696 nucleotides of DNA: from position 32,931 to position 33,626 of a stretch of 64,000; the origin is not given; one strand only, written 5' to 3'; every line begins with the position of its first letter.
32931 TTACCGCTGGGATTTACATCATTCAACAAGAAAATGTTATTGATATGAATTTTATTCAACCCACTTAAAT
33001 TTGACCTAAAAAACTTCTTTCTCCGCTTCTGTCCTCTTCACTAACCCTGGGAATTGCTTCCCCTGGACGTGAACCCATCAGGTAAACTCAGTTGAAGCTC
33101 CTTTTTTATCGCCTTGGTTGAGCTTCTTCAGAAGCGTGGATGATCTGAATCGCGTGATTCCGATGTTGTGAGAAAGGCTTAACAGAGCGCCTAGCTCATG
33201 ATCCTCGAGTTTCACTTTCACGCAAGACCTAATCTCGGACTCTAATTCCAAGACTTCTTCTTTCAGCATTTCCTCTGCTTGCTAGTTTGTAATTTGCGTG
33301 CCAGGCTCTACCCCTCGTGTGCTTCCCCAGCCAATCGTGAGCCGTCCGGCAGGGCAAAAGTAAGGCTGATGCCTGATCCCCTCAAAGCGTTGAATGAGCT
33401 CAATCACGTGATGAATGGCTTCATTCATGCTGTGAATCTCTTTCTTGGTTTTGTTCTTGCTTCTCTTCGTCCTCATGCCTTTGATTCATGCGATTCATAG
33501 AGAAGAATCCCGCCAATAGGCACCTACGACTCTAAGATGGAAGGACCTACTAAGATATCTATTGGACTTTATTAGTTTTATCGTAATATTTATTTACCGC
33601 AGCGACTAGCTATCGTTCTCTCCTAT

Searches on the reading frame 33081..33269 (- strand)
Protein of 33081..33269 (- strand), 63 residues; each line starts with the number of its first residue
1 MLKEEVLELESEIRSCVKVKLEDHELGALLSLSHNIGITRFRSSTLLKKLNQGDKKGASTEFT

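Call 68: search_protein_families(library=pfam, proteins=[window:33081-33269:-], max_evalue=0.01)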
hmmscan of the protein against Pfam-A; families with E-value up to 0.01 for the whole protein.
window:33081-33269:- (63 aa): 1 family
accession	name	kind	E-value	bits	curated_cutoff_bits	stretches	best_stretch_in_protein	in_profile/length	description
PF00959.24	Phage_lysozyme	-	1.8e-15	57.8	22.3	1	1-62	43-104/125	Phage lysozyme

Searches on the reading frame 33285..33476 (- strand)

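Call 68: search_protein_families(library=pfam, proteins=[window:33285-33476:-], max_evalue=0.01)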
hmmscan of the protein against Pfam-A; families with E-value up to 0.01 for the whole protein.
window:33285-33476:- (64 aa): 1 family
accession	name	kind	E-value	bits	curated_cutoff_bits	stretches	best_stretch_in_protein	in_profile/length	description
PF00959.24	Phage_lysozyme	-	2e-07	31.8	22.3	1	30-63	2-36/125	Phage lysozyme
